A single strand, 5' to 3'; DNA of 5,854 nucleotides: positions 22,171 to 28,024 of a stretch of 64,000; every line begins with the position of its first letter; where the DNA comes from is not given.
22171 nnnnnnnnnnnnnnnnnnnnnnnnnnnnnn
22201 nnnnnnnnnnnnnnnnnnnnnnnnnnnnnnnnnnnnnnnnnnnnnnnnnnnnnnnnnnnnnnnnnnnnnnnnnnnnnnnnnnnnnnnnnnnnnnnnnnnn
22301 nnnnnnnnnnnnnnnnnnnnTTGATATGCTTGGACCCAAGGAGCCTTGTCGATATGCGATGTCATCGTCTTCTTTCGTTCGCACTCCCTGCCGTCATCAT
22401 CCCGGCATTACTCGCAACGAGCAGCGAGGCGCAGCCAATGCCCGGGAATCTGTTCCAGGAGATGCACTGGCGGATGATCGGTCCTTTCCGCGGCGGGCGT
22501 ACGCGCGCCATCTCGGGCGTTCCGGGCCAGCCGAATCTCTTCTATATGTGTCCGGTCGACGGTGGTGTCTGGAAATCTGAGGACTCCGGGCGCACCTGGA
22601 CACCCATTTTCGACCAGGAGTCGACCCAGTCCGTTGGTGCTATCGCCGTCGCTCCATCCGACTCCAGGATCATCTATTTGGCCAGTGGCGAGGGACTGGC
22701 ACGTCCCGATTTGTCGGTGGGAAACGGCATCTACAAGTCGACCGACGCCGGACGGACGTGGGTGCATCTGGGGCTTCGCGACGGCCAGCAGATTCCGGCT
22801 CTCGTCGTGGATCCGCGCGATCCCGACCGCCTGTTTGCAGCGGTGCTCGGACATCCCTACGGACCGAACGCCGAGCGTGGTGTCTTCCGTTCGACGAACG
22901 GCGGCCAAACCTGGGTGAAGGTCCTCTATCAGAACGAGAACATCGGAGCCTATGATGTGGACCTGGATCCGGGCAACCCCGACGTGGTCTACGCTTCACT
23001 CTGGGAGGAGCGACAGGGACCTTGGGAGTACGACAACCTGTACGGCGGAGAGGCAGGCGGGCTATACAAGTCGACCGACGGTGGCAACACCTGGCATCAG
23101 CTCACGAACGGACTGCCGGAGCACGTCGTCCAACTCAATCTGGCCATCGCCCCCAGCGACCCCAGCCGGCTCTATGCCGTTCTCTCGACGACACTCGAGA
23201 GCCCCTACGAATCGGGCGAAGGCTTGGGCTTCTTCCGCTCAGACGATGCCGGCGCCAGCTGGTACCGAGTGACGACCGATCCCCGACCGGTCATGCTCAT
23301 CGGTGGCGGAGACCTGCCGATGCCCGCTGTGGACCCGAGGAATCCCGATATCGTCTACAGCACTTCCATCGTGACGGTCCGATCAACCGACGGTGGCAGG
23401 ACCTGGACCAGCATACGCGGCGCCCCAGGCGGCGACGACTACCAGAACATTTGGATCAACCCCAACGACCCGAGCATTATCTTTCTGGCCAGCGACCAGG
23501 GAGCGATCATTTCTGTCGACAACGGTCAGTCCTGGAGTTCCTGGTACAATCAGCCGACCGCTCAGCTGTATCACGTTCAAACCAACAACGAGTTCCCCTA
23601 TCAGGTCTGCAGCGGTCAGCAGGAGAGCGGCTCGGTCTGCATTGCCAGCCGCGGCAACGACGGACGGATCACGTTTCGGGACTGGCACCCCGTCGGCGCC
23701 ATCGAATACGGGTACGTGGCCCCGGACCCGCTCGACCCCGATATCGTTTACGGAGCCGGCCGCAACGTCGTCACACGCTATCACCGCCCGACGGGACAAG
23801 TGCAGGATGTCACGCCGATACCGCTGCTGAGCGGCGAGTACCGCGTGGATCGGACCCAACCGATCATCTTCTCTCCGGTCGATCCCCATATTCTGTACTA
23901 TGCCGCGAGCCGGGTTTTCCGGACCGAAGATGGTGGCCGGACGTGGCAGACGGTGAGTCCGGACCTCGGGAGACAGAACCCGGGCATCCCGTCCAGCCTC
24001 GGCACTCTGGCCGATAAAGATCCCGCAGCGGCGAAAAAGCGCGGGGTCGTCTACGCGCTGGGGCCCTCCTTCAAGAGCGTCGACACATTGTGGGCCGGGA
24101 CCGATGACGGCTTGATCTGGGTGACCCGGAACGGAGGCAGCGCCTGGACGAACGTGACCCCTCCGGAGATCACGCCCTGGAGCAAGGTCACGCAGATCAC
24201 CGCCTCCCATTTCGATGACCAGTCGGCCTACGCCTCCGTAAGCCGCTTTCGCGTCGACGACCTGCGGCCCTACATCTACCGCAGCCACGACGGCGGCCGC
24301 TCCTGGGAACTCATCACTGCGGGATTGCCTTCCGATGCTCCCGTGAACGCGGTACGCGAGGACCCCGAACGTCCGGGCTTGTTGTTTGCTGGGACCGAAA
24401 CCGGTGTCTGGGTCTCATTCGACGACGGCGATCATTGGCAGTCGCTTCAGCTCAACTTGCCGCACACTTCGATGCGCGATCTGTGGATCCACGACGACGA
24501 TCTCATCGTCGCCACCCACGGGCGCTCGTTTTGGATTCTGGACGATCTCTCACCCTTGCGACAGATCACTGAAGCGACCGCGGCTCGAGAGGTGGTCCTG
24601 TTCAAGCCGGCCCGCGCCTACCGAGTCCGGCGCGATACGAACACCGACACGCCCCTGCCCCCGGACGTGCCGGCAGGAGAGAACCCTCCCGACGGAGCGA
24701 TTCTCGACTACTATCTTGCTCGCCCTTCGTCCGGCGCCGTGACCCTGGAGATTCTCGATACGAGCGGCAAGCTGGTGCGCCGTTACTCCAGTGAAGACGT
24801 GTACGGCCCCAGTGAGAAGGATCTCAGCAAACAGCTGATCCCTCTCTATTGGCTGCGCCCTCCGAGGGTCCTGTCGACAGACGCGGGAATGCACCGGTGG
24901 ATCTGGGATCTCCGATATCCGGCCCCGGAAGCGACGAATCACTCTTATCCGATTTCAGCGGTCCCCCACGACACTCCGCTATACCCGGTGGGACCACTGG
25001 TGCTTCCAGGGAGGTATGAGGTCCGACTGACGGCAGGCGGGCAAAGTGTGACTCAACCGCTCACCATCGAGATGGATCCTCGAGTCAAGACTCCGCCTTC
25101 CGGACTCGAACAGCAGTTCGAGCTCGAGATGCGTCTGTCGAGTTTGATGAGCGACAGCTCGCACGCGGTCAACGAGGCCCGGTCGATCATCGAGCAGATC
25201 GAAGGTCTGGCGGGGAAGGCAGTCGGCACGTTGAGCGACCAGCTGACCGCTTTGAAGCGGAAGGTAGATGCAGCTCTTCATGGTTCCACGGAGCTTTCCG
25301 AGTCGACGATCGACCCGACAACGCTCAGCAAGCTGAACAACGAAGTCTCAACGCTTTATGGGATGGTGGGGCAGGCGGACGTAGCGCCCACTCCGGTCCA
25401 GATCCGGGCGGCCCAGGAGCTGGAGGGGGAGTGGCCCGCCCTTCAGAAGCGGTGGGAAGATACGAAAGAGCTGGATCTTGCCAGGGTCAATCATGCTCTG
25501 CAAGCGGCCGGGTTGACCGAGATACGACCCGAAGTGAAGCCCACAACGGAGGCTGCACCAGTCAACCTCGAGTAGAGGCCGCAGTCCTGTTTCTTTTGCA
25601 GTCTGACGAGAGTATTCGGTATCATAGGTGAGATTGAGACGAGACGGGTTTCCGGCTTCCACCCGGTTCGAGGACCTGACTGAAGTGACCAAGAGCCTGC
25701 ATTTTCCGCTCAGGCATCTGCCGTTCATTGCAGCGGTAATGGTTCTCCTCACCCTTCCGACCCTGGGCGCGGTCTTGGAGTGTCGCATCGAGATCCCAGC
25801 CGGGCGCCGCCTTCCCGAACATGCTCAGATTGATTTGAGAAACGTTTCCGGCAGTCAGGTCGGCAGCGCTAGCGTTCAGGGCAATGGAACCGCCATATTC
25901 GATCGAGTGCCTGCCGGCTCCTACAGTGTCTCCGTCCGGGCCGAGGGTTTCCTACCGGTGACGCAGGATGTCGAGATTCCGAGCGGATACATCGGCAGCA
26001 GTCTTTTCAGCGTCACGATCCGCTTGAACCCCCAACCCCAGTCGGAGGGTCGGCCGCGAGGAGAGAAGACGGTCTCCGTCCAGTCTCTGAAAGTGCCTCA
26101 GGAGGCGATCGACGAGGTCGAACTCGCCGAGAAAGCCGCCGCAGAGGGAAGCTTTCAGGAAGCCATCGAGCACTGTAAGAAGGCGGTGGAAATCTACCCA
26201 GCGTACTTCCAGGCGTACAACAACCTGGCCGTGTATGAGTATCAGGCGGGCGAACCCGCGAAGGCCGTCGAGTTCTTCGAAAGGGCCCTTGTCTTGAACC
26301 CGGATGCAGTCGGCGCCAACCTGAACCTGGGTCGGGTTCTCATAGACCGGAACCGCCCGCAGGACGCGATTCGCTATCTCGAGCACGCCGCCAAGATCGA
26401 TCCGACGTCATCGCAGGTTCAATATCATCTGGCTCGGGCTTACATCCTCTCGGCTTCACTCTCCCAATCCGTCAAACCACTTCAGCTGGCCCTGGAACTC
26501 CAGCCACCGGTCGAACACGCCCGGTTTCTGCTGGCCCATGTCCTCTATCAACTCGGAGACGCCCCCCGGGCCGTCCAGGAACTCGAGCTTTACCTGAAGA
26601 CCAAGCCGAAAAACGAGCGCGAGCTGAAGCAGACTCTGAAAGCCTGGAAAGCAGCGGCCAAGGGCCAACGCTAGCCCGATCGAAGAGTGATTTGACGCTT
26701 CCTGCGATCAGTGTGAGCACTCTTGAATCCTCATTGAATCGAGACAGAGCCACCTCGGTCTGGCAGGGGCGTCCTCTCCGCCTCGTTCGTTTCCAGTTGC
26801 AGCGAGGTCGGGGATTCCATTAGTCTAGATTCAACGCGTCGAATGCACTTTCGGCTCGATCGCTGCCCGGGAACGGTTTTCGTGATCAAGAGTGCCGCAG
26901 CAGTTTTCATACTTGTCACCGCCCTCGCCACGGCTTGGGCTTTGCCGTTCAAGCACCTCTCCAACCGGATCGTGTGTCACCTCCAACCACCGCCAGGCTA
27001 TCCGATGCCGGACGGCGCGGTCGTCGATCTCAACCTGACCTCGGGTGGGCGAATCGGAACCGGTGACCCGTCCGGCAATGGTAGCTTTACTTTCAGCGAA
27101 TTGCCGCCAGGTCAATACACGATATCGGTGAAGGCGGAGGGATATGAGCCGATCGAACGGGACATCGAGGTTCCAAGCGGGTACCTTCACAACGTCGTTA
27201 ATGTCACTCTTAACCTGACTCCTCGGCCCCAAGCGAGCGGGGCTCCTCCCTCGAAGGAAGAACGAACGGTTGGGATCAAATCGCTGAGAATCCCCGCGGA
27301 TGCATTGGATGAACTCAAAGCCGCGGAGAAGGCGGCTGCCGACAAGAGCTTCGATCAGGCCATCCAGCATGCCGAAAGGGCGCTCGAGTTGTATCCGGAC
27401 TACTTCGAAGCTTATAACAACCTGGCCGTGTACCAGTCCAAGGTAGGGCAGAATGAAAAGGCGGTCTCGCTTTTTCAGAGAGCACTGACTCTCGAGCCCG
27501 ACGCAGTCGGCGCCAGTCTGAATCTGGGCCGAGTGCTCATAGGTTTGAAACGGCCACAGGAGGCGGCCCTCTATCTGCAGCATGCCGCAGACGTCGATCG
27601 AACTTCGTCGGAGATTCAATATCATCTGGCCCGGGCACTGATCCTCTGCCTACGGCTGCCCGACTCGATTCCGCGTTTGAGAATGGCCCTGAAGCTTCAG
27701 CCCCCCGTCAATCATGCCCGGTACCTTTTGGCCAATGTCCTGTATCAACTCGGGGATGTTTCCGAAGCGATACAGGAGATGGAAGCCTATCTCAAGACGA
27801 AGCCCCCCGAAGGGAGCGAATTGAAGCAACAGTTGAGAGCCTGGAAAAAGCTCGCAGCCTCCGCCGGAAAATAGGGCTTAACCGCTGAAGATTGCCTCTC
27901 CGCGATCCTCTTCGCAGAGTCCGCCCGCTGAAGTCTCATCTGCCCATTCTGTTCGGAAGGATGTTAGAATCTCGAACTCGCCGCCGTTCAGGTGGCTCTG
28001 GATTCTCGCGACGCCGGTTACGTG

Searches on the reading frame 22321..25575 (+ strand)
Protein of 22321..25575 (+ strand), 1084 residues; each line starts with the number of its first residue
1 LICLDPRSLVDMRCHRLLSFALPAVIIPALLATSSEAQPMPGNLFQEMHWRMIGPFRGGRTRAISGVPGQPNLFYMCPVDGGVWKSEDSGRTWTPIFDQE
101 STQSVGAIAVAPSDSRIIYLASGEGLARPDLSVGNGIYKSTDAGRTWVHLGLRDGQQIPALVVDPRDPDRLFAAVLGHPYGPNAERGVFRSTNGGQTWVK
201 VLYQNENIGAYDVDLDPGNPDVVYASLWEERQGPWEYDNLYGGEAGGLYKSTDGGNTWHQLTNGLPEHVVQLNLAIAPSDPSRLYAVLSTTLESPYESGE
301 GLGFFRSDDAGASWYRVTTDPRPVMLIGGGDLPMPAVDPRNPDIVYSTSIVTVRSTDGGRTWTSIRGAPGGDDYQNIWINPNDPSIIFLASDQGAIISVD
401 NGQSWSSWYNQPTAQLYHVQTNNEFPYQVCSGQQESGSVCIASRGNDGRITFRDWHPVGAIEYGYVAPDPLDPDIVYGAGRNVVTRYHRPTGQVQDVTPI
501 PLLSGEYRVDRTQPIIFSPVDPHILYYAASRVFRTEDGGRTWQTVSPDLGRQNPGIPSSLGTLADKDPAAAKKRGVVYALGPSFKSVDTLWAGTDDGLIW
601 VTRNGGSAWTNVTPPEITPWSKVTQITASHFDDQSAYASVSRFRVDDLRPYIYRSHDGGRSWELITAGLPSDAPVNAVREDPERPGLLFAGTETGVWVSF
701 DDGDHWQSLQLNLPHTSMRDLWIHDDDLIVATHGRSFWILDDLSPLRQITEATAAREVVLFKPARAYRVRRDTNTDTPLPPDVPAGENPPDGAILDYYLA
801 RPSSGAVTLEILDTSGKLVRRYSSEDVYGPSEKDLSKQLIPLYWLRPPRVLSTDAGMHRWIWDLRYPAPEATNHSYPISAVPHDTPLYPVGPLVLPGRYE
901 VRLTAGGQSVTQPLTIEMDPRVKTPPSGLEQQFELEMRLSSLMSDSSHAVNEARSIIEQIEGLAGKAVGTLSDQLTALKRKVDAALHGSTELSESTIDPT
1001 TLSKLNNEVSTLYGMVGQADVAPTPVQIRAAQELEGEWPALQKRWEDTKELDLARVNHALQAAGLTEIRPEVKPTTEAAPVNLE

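Call 17: search_protein_families(library=pfam, proteins=[window:22321-25575:+], max_evalue=0.00001)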
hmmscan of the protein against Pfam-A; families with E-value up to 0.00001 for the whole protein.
window:22321-25575:+ (1084 aa): 4 families
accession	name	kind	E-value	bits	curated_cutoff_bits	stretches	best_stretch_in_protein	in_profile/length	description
PF15902.12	Sortilin-Vps10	-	1.9e-33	116.4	33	1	83-203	3-114/446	Sortilin, neurotensin receptor 3,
PF02012.26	BNR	-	3.3e-10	38.8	27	0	653-664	1-12/12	BNR/Asp-box repeat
PF13088.12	BNR_2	-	1.1e-09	38.6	31.4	0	531-708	83-250/277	BNR repeat-like domain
PF24316.1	Tli3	-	8.4e-06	26.6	27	0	112-149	60-98/129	T6SS Tli3 immunity protein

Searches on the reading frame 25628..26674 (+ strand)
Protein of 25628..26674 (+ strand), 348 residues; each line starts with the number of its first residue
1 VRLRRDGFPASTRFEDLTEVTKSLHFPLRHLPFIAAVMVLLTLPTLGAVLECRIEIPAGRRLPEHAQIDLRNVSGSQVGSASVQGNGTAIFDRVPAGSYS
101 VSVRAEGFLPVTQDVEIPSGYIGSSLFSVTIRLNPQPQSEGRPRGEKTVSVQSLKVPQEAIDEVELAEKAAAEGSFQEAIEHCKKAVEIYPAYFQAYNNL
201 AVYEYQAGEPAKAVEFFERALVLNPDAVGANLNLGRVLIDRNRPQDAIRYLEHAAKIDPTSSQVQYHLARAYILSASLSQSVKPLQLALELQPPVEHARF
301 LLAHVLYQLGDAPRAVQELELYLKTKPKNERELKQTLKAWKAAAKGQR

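Call 17: search_protein_families(library=pfam, proteins=[window:25628-26674:+], max_evalue=0.00001)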
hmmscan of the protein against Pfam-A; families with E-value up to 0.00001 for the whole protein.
window:25628-26674:+ (348 aa): 16 families
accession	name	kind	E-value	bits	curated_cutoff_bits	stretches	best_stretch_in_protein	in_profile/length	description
PF14559.12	TPR_19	-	1.1e-21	77.3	25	1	238-289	1-52/68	Tetratricopeptide repeat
PF07719.23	TPR_2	-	6.3e-21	73.2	27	1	195-226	2-33/34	Tetratricopeptide repeat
PF00515.34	TPR_1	-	3.2e-17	62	27.8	1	195-226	2-33/34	Tetratricopeptide repeat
PF13428.12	TPR_14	-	3.9e-17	61.5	23.5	0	196-236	3-43/44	Tetratricopeptide repeat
PF13181.12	TPR_8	-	4.7e-17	61.1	25.7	0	230-260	3-33/34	Tetratricopeptide repeat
PF13431.12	TPR_17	-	9e-17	60.3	24.4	0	183-214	2-33/34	Tetratricopeptide repeat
PF13432.12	TPR_16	-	2.7e-15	56.9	32.7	1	166-227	3-64/65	Tetratricopeptide repeat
PF13414.12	TPR_11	-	4.7e-14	52.2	26.8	0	172-201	6-35/42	TPR repeat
PF13424.12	TPR_12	-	6.5e-13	49.1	30.1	1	166-221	9-72/77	Tetratricopeptide repeat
PF13371.12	TPR_9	-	2.7e-12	46.9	35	1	207-264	8-65/73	Tetratricopeptide repeat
PF13374.12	TPR_10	-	1.7e-10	41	27.5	0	196-222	4-30/42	Tetratricopeptide repeat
PF23914.1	TPR_CcmH_CycH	-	1.3e-09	38.5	42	1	224-330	46-155/158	Cytochrome c-type biogenesis protein H TPR domain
PF13620.12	CarboxypepD_reg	-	1.2e-07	32.4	32.3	1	64-120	15-72/82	Carboxypeptidase regulatory-like domain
PF12895.13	ANAPC3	-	5.9e-07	30.1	27.2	0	175-253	4-81/82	Anaphase-promoting complex, cyclosome, subunit 3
PF13176.12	TPR_7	-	1.8e-06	28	27.9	0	232-260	3-33/36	Tetratricopeptide repeat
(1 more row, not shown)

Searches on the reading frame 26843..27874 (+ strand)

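Call 17: search_protein_families(library=pfam, proteins=[window:26843-27874:+], max_evalue=0.00001)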
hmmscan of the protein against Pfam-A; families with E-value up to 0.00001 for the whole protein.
window:26843-27874:+ (343 aa): 15 families
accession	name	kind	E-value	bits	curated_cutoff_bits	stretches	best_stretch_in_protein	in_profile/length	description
PF07719.23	TPR_2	-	2.1e-18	65.3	27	0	189-220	2-33/34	Tetratricopeptide repeat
PF14559.12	TPR_19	-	3.9e-18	66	25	1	202-263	5-66/68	Tetratricopeptide repeat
PF13432.12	TPR_16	-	1.8e-17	63.9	32.7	2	200-249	9-58/65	Tetratricopeptide repeat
PF00515.34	TPR_1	-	1.5e-15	56.7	27.8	0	189-220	2-33/34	Tetratricopeptide repeat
PF13431.12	TPR_17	-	1.6e-15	56.4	24.4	1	177-208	2-33/34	Tetratricopeptide repeat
PF13181.12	TPR_8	-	2.2e-15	55.9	25.7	0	189-220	2-33/34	Tetratricopeptide repeat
PF13428.12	TPR_14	-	8.9e-14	51.1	23.5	0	164-195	11-42/44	Tetratricopeptide repeat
PF13414.12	TPR_11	-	1.6e-11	44.1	26.8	0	170-197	10-38/42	TPR repeat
PF13424.12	TPR_12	-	1.8e-11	44.5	30.1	1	166-217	15-74/77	Tetratricopeptide repeat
PF13371.12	TPR_9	-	7.1e-11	42.4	35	0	281-321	20-60/73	Tetratricopeptide repeat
PF13176.12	TPR_7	-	2.7e-09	36.8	27.9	0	190-220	1-31/36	Tetratricopeptide repeat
PF13620.12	CarboxypepD_reg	-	3.2e-09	37.4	32.3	1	58-123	16-81/82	Carboxypeptidase regulatory-like domain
PF12895.13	ANAPC3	-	6.4e-07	30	27.2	0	169-247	4-81/82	Anaphase-promoting complex, cyclosome, subunit 3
PF23914.1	TPR_CcmH_CycH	-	1.4e-06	28.7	42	0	218-323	46-154/158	Cytochrome c-type biogenesis protein H TPR domain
PF08308.17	PEGA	-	9.2e-06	25.9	20.8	0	78-126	23-68/71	PEGA domain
